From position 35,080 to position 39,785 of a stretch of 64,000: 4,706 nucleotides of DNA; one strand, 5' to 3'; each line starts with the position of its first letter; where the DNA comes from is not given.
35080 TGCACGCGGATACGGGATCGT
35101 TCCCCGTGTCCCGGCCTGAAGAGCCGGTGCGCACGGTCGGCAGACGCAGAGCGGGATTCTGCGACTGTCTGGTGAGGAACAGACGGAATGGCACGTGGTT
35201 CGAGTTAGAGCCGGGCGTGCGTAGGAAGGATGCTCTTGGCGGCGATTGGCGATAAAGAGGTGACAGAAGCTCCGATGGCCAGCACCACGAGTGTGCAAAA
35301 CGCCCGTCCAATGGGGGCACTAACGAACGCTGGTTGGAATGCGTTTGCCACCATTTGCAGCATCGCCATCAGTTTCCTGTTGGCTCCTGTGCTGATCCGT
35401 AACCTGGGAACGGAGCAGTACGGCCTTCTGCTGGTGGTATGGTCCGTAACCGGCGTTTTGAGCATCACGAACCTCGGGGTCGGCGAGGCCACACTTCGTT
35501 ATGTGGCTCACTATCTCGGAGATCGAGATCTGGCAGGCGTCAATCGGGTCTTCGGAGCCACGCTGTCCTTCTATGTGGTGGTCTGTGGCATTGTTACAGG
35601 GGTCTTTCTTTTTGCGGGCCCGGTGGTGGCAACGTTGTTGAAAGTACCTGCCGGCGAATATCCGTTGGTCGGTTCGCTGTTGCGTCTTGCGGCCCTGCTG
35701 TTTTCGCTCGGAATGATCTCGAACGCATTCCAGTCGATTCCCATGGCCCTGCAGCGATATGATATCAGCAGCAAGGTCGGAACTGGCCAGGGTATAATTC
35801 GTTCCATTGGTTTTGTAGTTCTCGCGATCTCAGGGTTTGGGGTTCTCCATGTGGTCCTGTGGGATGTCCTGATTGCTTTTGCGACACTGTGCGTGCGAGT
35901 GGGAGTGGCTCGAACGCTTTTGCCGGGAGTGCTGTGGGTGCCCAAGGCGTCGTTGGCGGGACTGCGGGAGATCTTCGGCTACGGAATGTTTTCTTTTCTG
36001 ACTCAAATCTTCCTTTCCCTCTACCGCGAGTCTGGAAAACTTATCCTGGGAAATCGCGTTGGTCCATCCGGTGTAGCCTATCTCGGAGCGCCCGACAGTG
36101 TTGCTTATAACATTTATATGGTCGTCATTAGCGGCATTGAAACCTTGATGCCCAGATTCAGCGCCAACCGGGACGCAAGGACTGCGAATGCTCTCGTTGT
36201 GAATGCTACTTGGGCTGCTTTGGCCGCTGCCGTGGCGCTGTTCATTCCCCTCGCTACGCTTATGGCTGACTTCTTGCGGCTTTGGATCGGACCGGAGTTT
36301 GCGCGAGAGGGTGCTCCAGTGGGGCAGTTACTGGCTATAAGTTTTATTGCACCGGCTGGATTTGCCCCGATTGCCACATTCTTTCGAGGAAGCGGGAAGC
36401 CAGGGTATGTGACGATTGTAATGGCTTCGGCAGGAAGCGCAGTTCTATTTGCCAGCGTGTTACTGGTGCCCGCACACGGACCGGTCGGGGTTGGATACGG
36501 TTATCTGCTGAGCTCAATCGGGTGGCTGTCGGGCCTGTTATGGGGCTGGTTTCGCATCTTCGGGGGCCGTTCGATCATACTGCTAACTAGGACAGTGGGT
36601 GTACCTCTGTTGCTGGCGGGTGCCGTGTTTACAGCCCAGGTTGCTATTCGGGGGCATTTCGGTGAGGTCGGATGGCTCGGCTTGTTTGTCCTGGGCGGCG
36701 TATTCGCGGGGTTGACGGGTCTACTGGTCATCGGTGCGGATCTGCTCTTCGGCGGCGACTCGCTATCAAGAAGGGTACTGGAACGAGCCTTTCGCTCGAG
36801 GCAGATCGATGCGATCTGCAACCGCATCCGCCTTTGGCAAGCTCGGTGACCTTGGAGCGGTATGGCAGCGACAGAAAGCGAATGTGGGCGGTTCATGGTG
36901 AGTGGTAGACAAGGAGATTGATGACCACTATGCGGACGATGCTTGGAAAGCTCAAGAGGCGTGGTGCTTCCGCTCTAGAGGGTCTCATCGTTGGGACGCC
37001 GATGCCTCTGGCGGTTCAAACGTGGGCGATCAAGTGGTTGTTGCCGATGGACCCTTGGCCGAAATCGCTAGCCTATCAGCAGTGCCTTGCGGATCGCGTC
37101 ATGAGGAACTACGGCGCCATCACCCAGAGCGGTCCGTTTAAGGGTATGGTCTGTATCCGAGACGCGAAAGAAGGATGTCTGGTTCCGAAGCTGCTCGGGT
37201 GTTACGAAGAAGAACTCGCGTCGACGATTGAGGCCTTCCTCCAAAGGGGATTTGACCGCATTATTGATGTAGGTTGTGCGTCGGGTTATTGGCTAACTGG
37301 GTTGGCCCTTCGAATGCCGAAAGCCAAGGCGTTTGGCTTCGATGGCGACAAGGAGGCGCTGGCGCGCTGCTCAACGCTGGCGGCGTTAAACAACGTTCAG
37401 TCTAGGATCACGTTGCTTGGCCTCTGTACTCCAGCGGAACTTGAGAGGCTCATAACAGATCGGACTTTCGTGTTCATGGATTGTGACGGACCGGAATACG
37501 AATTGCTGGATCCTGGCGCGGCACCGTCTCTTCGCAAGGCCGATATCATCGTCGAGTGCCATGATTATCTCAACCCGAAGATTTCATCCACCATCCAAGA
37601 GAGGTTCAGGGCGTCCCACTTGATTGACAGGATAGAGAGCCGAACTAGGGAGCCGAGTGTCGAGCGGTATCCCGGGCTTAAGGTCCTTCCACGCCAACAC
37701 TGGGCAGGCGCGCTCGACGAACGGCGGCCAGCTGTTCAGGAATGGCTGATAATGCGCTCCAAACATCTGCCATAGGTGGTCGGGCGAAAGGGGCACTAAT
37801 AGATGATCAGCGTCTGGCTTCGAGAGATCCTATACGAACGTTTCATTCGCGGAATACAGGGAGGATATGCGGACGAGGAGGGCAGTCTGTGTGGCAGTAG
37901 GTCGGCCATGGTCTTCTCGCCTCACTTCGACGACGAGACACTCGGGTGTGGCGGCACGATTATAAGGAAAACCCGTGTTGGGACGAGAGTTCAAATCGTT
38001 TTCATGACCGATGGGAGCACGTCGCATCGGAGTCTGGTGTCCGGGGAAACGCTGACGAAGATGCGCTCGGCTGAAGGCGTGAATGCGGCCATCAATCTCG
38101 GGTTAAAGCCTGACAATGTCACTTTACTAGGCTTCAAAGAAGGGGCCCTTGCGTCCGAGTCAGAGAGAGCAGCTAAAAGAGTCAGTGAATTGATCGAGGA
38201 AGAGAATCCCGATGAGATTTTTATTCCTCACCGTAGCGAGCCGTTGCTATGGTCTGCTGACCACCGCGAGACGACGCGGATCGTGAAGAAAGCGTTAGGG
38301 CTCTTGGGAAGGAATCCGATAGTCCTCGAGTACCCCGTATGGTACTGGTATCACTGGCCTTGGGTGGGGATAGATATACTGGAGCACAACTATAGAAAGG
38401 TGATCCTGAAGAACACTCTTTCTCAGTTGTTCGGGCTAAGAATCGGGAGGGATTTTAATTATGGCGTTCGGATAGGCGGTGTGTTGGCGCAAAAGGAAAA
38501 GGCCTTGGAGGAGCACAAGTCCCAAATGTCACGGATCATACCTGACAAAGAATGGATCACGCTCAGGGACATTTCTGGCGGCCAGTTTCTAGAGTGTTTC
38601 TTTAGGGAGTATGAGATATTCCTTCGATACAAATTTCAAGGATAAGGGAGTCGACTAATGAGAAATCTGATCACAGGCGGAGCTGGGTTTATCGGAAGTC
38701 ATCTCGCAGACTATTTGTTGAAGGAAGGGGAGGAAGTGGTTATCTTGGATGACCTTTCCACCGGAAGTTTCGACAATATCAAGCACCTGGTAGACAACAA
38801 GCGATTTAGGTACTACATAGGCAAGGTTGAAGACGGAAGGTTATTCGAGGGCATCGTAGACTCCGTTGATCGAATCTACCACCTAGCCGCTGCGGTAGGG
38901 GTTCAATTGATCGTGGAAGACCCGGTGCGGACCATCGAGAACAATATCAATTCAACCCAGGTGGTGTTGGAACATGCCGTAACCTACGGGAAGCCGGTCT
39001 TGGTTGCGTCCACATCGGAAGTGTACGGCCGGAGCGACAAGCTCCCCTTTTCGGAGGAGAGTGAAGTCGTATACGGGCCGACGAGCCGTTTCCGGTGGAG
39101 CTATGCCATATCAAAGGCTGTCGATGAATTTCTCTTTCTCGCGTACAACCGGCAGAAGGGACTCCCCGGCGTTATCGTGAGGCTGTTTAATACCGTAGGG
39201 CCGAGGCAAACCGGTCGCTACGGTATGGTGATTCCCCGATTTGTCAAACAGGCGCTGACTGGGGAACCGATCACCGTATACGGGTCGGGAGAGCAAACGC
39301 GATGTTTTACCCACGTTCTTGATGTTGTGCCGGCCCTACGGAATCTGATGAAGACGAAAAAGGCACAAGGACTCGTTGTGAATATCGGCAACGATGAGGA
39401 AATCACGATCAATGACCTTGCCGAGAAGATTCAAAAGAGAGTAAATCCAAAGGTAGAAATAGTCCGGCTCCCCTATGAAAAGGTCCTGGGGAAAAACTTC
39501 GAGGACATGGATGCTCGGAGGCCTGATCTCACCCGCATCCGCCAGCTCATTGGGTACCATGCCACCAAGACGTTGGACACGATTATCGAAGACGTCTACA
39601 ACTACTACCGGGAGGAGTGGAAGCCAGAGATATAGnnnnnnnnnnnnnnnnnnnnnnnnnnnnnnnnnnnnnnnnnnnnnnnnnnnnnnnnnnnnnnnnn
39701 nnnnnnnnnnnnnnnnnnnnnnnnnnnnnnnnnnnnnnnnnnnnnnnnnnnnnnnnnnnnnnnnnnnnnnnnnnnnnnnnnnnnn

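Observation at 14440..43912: PEP-CTERM/exosortase-type EPS hallmark gene set without exosortase in view, combined with a Wbp-type diacetamido-sugar trio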

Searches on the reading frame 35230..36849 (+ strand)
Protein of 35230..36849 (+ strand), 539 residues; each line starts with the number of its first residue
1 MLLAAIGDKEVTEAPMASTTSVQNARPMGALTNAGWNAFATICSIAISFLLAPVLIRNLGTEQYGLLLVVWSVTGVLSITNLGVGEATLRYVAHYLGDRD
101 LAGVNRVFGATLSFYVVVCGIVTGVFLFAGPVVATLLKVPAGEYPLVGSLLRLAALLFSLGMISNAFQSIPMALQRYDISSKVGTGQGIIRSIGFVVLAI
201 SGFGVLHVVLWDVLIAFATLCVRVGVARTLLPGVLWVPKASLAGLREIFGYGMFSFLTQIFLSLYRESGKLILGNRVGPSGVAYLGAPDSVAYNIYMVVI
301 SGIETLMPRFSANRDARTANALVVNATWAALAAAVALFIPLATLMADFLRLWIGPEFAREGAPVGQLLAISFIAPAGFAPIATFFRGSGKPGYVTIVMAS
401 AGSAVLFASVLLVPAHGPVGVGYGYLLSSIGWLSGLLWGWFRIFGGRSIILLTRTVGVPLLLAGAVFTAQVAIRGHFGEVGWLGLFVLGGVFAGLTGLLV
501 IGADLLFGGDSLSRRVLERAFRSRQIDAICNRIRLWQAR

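Call 5: search_protein_families(library=ncbifam, proteins=[window:35230-36849:+], max_evalue=0.001)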
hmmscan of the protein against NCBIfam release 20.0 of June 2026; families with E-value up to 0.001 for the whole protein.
window:35230-36849:+ (539 aa): 1 family
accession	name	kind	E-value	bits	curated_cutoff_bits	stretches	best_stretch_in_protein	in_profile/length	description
NF041503.1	WZX_like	subfamily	0.00021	20.5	300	1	36-95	1-60/429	O-unit flippase-like protein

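Call 11: search_protein_families(library=pfam, proteins=[window:35230-36849:+], max_evalue=0.01)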
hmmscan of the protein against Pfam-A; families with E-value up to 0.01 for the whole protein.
window:35230-36849:+ (539 aa): 3 families
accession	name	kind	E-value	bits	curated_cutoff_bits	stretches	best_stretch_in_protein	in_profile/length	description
PF01943.22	Polysacc_synt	-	9.6e-14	51.9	28.2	1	31-312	2-272/274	Polysaccharide biosynthesis protein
PF13440.11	Polysacc_synt_3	-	4.1e-08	33.3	23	1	54-334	1-264/293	Polysaccharide biosynthesis protein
PF01554.23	MatE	-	2.3e-06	27.8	24.9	1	256-400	3-150/161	MatE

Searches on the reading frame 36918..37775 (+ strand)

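Call 5: search_protein_families(library=ncbifam, proteins=[window:36918-37775:+], max_evalue=0.001)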
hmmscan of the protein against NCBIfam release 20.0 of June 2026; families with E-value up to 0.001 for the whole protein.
window:36918-37775:+ (285 aa): 4 families
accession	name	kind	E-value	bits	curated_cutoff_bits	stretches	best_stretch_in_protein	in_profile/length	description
TIGR01444.1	fkbM_fam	subfamily_domain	1.3e-05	25.7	37.7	0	115-167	2-53/143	FkbM family methyltransferase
TIGR04543.1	ketoArg_3Met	equivalog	0.00012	21.2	425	1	111-166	149-204/336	2-ketoarginine methyltransferase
NF050150.1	RiPP_MTase_ApyS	equivalog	0.00034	19.9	400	1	107-164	137-194/323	RiPP biosynthesis methyltransferase ApyS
TIGR03534.1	RF_mod_PrmC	equivalog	0.00091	18.8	199.1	0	98-164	74-140/253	peptide chain release factor N(5)-glutamine methyltransferase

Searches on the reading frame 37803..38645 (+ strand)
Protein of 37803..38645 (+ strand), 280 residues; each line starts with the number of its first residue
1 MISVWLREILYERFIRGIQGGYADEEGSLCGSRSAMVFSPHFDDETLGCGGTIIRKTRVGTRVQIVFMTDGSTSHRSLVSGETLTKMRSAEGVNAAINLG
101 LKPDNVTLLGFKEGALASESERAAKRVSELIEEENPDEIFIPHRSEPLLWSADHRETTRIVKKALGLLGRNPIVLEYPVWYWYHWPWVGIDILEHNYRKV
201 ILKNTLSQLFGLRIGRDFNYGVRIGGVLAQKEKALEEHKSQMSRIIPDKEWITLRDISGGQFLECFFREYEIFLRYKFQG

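Call 6: search_protein_families(library=ncbifam, proteins=[window:37803-38645:+], max_evalue=0.001)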
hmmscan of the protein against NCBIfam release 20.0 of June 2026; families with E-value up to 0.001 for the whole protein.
window:37803-38645:+ (280 aa): 3 families
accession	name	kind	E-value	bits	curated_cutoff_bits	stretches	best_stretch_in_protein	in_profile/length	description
TIGR04001.1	thiol_BshB1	equivalog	9.7e-13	48.4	182.5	1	36-165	5-122/226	bacillithiol biosynthesis deacetylase BshB1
TIGR04000.1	thiol_BshB2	equivalog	1.6e-09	37.8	195.25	1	36-164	4-133/217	bacillithiol biosynthesis deacetylase BshB2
NF002557.0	PRK02122.1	subfamily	7e-07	27.7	384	1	33-74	371-412/653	glucosamine-6-phosphate deaminase-like protein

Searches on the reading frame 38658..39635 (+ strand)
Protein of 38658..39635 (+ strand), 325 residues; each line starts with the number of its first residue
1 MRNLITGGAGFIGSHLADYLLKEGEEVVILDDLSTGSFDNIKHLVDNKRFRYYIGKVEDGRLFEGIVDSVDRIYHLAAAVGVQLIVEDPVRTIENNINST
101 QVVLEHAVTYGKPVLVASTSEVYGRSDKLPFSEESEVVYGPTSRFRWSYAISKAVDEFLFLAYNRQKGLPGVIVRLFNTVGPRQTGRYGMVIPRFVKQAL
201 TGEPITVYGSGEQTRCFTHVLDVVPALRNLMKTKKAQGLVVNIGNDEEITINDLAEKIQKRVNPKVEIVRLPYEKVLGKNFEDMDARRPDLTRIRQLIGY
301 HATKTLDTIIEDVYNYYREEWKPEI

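Call 6: search_protein_families(library=ncbifam, proteins=[window:38658-39635:+], max_evalue=0.001)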
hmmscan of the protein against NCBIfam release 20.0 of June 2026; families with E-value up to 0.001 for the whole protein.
window:38658-39635:+ (325 aa): 30 families (the best 25 are shown)
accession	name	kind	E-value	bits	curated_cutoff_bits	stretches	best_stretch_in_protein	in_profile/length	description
TIGR04180.1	EDH_00030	hypoth_equivalog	2e-46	158.5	475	1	4-270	2-264/297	NAD-dependent 4,6-dehydratase LegB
NF008872.0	PRK11908.1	equivalog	2.7e-44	151.7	294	1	2-320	3-338/349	bifunctional UDP-4-keto-pentose/UDP-xylose synthase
TIGR01181.1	dTDP_gluc_dehyt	equivalog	7.7e-42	143.5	365.1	1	3-317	2-311/321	dTDP-glucose 4,6-dehydratase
NF005998.1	PRK08125.1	equivalog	4.2e-39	134.5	777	1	2-317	317-649/649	bifunctional UDP-4-amino-4-deoxy-L-arabinose formyltransferase/UDP-glucuronic acid oxidase ArnA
TIGR01179.1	galE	equivalog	7.4e-37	126.9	262.3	1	4-318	3-326/332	UDP-glucose 4-epimerase GalE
TIGR02197.1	heptose_epim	equivalog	6.1e-29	101.2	274.6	1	4-313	2-309/316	ADP-glyceromanno-heptose 6-epimerase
NF007582.0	PRK10217.1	equivalog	2.9e-24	85.8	698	1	2-258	3-266/355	dTDP-glucose 4,6-dehydratase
NF007490.0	PRK10084.1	subfamily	4.7e-24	85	649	1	1-265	1-283/361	dTDP-glucose 4,6-dehydratase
NF011728.1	PRK15181.1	equivalog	7.6e-24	84.3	760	1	2-316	17-336/348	Vi polysaccharide biosynthesis UDP-N-acetylglucosaminuronic acid C-4 epimerase TviC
NF007956.0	PRK10675.1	subfamily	9.3e-20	71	394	1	1-316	1-328/338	UDP-glucose 4-epimerase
NF043036.1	ErythonDh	equivalog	8.1e-17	61.4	325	1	1-176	1-176/321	D-erythronate dehydrogenase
NF041015.1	UDPsulfquin_syn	equivalog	1e-15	57.6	575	1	188-316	235-366/384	UDP-sulfoquinovose synthase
TIGR03466.1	HpnA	hypoth_equivalog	1.5e-15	56.9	367.65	1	2-185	2-176/327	hopanoid-associated sugar epimerase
NF047922.1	GDPFucSynFcl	equivalog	2.8e-15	56.6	500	1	69-319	53-303/308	GDP-L-fucose synthase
TIGR02622.1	CDP_4_6_dhtase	equivalog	1e-13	51.1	278.45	1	4-322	8-335/352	CDP-glucose 4,6-dehydratase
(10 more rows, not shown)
